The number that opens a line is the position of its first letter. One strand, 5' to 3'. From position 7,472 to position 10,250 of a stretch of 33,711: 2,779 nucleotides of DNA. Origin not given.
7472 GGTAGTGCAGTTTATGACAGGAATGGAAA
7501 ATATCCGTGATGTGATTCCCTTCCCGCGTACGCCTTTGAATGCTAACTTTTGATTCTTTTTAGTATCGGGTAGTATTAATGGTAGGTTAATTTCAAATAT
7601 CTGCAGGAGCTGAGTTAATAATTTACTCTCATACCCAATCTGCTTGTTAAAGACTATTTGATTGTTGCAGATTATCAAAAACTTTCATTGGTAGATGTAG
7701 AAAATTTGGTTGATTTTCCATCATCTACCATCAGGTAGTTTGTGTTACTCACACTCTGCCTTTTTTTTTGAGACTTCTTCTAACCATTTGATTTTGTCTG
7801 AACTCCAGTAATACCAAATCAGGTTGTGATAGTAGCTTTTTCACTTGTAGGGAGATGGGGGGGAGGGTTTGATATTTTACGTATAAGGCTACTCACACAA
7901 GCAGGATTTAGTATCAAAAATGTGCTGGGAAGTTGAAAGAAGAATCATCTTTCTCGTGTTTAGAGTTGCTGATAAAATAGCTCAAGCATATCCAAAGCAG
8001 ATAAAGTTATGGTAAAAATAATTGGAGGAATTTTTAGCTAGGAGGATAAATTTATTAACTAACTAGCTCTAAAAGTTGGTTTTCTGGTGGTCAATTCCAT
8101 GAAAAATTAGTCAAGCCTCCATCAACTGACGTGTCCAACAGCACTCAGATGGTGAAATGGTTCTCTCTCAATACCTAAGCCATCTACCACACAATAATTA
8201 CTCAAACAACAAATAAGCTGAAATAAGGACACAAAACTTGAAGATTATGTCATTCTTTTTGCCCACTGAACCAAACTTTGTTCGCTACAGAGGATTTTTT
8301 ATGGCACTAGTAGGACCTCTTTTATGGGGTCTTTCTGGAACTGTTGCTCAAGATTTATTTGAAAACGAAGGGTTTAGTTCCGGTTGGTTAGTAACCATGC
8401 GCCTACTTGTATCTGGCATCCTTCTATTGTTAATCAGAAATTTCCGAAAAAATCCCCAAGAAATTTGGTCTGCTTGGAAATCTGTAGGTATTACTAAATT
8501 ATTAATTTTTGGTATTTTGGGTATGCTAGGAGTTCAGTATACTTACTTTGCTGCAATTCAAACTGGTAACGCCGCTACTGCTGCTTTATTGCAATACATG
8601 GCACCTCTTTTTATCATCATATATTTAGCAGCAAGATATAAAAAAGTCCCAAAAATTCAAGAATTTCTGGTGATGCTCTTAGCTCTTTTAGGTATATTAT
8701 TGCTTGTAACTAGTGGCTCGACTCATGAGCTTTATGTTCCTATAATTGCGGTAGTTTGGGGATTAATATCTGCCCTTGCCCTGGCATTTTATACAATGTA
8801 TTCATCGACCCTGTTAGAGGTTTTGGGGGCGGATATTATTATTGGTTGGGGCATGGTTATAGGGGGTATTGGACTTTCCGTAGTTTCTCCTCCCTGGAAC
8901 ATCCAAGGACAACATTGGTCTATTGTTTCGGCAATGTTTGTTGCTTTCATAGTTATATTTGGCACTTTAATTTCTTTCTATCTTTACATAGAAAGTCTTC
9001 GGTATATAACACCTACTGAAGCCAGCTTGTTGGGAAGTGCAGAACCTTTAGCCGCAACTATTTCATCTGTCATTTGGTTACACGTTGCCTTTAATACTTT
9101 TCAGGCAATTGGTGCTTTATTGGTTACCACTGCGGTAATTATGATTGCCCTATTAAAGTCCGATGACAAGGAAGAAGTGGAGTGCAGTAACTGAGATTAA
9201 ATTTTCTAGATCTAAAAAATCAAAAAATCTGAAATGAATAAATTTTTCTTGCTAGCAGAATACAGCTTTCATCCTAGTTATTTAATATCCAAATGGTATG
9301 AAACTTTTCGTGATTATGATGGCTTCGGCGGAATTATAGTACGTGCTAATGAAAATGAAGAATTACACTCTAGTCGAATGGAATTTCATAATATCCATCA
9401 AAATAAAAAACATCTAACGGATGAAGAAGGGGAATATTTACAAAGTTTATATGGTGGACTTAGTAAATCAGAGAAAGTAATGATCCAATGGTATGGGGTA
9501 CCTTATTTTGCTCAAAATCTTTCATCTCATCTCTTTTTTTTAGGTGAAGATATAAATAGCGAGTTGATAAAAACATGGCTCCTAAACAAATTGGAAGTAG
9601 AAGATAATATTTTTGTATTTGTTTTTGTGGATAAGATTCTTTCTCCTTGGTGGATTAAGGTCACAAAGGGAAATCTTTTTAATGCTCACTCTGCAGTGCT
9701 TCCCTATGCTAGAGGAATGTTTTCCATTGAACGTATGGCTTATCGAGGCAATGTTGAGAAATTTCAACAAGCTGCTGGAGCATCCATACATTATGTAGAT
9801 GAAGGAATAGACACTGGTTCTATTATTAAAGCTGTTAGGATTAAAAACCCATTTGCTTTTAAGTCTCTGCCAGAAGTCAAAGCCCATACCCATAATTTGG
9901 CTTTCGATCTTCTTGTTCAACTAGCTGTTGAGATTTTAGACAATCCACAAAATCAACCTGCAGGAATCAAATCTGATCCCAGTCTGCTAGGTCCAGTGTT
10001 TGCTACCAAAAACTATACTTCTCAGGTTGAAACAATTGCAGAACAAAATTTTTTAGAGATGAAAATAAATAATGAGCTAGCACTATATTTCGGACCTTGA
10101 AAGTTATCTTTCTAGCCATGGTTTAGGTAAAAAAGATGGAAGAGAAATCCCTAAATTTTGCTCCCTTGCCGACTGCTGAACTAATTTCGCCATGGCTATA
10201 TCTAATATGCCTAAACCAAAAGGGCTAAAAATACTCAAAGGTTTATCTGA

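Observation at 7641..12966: AT-rich four-gene cassette bracketed by inverted ~130-nt elements whose terminators both point inward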

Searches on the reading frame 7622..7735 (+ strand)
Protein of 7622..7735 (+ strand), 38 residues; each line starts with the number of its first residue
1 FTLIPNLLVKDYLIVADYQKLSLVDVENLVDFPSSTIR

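Call 72: search_protein_representatives(protein=window:7622-7735:+)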
Query: 38 residues. Proteins with E-value up to 0.001 (for the whole library): 0; up to 1e-10: 0; up to 1e-30: 0. The best 0 are listed.

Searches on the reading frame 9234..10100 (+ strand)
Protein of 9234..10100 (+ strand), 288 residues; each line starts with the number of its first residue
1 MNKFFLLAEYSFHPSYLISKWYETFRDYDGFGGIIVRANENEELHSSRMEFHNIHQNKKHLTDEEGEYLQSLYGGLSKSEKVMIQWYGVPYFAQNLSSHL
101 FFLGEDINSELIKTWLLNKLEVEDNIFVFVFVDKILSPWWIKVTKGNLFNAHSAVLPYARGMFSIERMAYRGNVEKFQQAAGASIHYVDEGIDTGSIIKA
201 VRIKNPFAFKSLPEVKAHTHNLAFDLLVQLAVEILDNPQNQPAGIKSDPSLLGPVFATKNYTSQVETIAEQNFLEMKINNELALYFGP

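Call 9: search_protein_families(library=pfam, proteins=[window:9234-10100:+])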
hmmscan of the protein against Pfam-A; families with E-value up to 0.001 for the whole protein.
window:9234-10100:+ (288 aa): 1 family
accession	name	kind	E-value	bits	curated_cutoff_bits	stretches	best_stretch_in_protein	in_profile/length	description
PF00551.24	Formyl_trans_N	-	3e-10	40.6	26.1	1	125-203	81-154/181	Formyl transferase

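Call 10: search_protein_families(library=ncbifam, proteins=[window:9234-10100:+])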
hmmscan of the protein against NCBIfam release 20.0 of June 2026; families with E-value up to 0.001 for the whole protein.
window:9234-10100:+ (288 aa): 5 families
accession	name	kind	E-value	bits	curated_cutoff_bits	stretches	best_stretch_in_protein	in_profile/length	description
TIGR00639.1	PurN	equivalog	4.4e-09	36.2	150.1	1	131-203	88-154/192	phosphoribosylglycinamide formyltransferase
TIGR00460.1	fmt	equivalog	0.00012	21.4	201.5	1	121-233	77-183/315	methionyl-tRNA formyltransferase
TIGR00655.1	PurU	equivalog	0.00022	21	285.95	1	84-199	128-231/280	formyltetrahydrofolate deformylase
NF005755.0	PRK07579.1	equivalog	0.00054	19.8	238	1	149-238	89-171/245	dTDP-4-amino-4,6-dideoxyglucose formyltransferase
NF005998.1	PRK08125.1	equivalog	0.00077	17.9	777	1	102-205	57-152/649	bifunctional UDP-4-amino-4-deoxy-L-arabinose formyltransferase/UDP-glucuronic acid oxidase ArnA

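Call 47: find_homologous_proteins(query=window:9234-10100:+, max_evalue=0.00001)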
Query window:9234-10100:+ (288 aa): 31 proteins with E <= 0.00001 among 654 candidates.
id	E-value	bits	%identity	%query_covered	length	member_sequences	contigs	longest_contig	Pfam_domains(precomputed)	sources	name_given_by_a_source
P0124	1.2e-191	653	100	100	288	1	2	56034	PF00551.25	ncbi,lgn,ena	-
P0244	6.0e-99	349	55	95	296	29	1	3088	PF00551.25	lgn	-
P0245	7.3e-97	342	57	95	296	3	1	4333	PF00551.25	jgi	jgi:phosphoribosylglycinamide formyltransferase-1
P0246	6.5e-93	329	54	94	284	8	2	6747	PF00551.25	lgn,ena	-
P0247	4.7e-81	290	49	96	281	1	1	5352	PF00551.25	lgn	-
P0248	4.6e-77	277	63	69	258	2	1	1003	PF00551.25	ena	-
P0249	1.0e-76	276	48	95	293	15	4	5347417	PF00551.25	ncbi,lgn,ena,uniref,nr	ncbi:formyltransferase family protein [Brevibacillus laterosporus]|uniref:formyltransferase family p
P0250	4.5e-75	271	47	95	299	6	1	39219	PF00551.25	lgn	-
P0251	5.2e-75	270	48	95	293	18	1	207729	PF00551.25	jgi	-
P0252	8.7e-75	270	46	96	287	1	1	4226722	PF00551.25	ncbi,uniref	ncbi:formyltransferase family protein [Chengkuizengella sp. SCS-71B]|uniref:formyltransferase family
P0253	7.1e-74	267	55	72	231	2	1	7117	PF00551.25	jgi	jgi:phosphoribosylglycinamide formyltransferase 1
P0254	1.7e-71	259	43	95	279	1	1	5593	PF00551.25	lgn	-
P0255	2.3e-65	239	41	98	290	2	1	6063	PF00551.25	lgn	-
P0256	1.6e-64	236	43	95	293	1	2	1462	PF00551.25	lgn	-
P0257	2.4e-64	235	40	98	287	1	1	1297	PF00551.25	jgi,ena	jgi:phosphoribosylglycinamide formyltransferase 1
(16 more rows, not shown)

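Call 48: find_encoding_contigs(protein=P0246, flank=8000, max_places=4)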
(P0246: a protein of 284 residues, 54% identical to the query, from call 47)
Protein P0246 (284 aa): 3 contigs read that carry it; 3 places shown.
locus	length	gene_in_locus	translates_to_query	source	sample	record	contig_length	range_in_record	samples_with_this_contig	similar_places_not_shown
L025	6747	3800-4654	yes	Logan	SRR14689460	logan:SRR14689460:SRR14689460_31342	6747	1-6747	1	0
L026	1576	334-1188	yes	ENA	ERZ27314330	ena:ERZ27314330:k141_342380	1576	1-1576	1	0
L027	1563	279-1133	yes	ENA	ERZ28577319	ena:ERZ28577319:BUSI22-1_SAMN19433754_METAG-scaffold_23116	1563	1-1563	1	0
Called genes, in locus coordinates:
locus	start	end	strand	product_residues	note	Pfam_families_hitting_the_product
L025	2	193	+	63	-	?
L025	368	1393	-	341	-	PF02423:OCD_Mu_crystall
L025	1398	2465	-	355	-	PF00291:PALP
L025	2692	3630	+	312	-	PF00892:EamA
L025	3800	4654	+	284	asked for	PF00551:Formyl_trans_N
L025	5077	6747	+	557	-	?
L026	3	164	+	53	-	?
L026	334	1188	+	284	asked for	PF00551:Formyl_trans_N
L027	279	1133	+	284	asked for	PF00551:Formyl_trans_N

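Call 49: find_encoding_contigs(protein=P0249, flank=8000, max_places=2)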
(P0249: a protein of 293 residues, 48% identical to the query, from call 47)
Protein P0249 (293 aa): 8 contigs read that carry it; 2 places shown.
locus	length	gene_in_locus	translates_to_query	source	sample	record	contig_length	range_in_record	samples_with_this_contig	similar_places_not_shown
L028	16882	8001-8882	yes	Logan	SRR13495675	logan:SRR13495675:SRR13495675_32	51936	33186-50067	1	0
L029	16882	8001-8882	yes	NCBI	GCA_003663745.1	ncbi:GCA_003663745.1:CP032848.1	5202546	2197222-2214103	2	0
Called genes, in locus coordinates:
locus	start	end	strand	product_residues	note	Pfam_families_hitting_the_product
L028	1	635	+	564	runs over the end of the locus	PF07504:FTP, PF01447:Peptidase_M4, PF02868:Peptidase_M4_C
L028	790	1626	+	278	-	PF00561:Abhydrolase_1, PF12146:Hydrolase_4, PF12697:Abhydrolase_6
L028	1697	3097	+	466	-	PF07670:Gate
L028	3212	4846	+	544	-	PF01943:Polysacc_synt, PF13440:Polysacc_synt_3 (weak), PF03023:MurJ, PF01554:MatE (weak)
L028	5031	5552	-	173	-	PF01965:DJ-1_PfpI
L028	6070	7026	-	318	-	PF00892:EamA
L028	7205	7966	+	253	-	-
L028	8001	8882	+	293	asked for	PF00551:Formyl_trans_N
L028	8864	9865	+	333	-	PF00291:PALP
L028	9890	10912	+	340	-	PF02423:OCD_Mu_crystall, PF01488:Shikimate_DH (faint)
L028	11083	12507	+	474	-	PF04293:SpoVR, PF24755:SpoVR_C (weak)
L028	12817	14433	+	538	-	PF17203:sCache_3_2, PF17202:sCache_3_3 (faint), PF00989:PAS, PF14689:SPOB_a, PF13581:HATPase_c_2 (weak), PF02518:HATPase_c, PF14501:HATPase_c_5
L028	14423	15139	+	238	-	PF00072:Response_reg, PF20714:HTH_64 (faint)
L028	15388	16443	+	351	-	PF03547:Mem_trans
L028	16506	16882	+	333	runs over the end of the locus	PF00389:2-Hacid_dh, PF02826:2-Hacid_dh_C, PF01262:AlaDh_PNT_C (faint)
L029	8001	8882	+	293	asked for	PF00551:Formyl_trans_N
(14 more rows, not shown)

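Call 71: search_solved_structures(query=A5, max_evalue=0.01)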
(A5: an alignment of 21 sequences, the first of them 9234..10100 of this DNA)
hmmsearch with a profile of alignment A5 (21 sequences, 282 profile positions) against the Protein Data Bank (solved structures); distinct sequences matched with E-value up to 0.01: 59.
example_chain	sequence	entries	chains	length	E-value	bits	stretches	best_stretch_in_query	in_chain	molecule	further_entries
3p9x_A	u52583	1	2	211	1.4e-14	57.2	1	116-246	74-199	phosphoribosylglycinamide formyltransferase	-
4s1n_A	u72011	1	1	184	1.4e-11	47.4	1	124-232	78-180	Phosphoribosylglycinamide formyltransferase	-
3av3_A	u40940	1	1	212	4.8e-10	42.4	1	124-246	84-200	Phosphoribosylglycinamide formyltransferase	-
3kcq_A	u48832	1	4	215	2.7e-09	39.9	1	105-200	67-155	Phosphoribosylglycinamide formyltransferase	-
2ywr_A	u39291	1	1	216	2.1e-08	37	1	113-198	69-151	Phosphoribosylglycinamide formyltransferase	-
5cjj_A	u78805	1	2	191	7.6e-08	35.2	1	86-204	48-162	Phosphoribosylglycinamide formyltransferase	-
4xd1_A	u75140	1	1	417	1.1e-07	34.6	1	129-202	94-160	TDP-3-aminoquinovose-N-formyltransferase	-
4xcz_A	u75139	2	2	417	1.1e-07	34.6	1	129-202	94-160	TDP-3-aminoquinovose-N-formyltransferase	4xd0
3da8_A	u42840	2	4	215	1.8e-07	34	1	125-199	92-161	Probable 5'-phosphoribosylglycinamide formyltransferase purN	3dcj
1zlx_A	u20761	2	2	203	4e-07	32.8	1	124-200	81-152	Phosphoribosylglycinamide formyltransferase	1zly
1meo_A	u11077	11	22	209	4.2e-07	32.7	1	124-200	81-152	Phosphoribosylglycinamide formyltransferase | Trifunctional purine biosynthetic protein adenosine-3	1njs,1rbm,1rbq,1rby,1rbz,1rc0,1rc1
4zyt_A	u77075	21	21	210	4.2e-07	32.7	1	124-200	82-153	Trifunctional purine biosynthetic protein adenosine-3 | Phosphoribosylglycinamide formyltransferase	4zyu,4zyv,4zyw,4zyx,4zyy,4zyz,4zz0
1mej_B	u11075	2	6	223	4.9e-07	32.5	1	124-200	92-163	Phosphoribosylglycinamide formyltransferase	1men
5j9f_A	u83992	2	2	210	6.7e-07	32.1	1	124-200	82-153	Trifunctional purine biosynthetic protein adenosine-3 | Phosphoribosylglycinamide formyltransferase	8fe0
5uin_A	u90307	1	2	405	7.4e-07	31.9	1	124-210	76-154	Formyltransferase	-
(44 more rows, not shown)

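Call 77: predict_structure(alignment_id=A5)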
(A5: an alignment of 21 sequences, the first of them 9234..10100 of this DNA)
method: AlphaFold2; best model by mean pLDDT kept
length: 288 residues; sequences in the alignment: 21
mean_pLDDT: 93.1   pTM: 0.91
mean pLDDT of the five models: 93.1, 92.6, 92.3, 90.0, 89.1
residues with pLDDT >= 90: 231; 70-90: 55; 50-70: 2; < 50: 0
segments of 3 or more residues with pLDDT < 50: none
pLDDT, mean of each block of 10 residues (from residue 1): 93 97 95 94 94 97 97 96 98 92 92 89 86 91 93 94 94 96 94 89 97 98 98 92 89 85 95 95 77
secondary structure, 60 per line:
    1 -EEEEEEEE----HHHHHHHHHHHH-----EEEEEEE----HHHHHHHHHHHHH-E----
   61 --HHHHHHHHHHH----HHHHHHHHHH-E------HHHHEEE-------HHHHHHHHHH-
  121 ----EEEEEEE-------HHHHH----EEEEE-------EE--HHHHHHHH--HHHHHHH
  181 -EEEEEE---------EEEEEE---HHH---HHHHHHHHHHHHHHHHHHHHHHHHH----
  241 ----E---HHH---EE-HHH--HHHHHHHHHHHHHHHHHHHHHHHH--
elements in order: E2-9 H14-25 E31-37 H42-54 H63-73 H78-87 H96-99 E100-102 H110-119 E125-131 H139-143 E148-152 H164-171 H174-180 E182-187 E197-202 H212-236 H263-286

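Call 81: fold_search(model_id=the predicted structure, library=pdb)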
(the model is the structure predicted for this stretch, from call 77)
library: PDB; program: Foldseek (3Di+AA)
matches with E <= 10: 842; with E <= 0.001: 145
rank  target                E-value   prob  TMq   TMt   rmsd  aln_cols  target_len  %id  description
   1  3tqq                  5.9e-09  1.00  0.52  0.50   6.6       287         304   13  Structure of the methionyl-tRNA formyltransferase (fmt) from Coxiella burnetii (released 2011-09-28)
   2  5uin_B                2.3e-08  1.00  0.49  0.37   6.7       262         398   15  X-ray structure of the W305A variant of the FdtF N-formyltransferase from salmonella enteric O60 (released 2017-03-22)
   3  5vys_B                2.3e-08  1.00  0.51  0.58   7.7       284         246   16  Crystal structure of the WbkC N-formyltransferase (C47S variant) from Brucella melitensis (released 2017-07-05)
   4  5vys_A                2.4e-08  1.00  0.54  0.61   6.5       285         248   17  Crystal structure of the WbkC N-formyltransferase (C47S variant) from Brucella melitensis (released 2017-07-05)
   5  5vyr_B                3.1e-08  1.00  0.52  0.60   6.8       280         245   16  Crystal structure of the WbkC formyl transferase from Brucella melitensis (released 2017-07-05)
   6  5uij_B                3.9e-08  1.00  0.50  0.38   7.1       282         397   15  X-ray structure of The FdtF N-formyltransferase from Salmonella enteric O60 in complex with TDP (released 2017-03-22)
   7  7n7a_A                3.9e-08  1.00  0.51  0.54   7.3       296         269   16  crystal structure of the dTDP-Qui3N N-formyltransferase from Helicobacter canadensis, apo form (released 2021-06-23)
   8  6v33_B                4.6e-08  1.00  0.52  0.60   6.2       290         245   15  X-ray structure of a sugar N-formyltransferase from Pseudomonas congelans (released 2020-01-08)
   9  5vyu_A                5.5e-08  1.00  0.51  0.59   7.0       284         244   16  Crystal structure of the WbkC N-formyltransferase from Brucella melitensis in complex with GDP-perosaminea and N-10-fo (released 2017-07-05)
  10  4xd1                  5.9e-08  1.00  0.49  0.36   7.1       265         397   14  X-ray structure of the N-formyltransferase QdtF from Providencia alcalifaciens, W305A mutant, in the presence of TDP-Qui (released 2015-01-21)
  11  9wi0_A                5.9e-08  1.00  0.53  0.25   7.1       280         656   14  cryo-EM structure of E.coli ArnA (released 2025-11-26)
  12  4iqf_A                5.9e-08  1.00  0.53  0.49   7.1       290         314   15  Crystal Structure of Methyionyl-tRNA Formyltransferase from Bacillus anthracis (released 2013-01-23)
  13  5vyr_A                6.2e-08  1.00  0.51  0.59   7.0       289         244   17  Crystal structure of the WbkC formyl transferase from Brucella melitensis (released 2017-07-05)
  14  5vyt_C                6.2e-08  1.00  0.50  0.55   7.4       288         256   16  Crystal structure of the WbkC N-formyltransferase (F142A variant) from Brucella melitensis (released 2017-07-05)
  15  5vyt_A                7.0e-08  1.00  0.48  0.55   7.7       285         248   18  Crystal structure of the WbkC N-formyltransferase (F142A variant) from Brucella melitensis (released 2017-07-05)
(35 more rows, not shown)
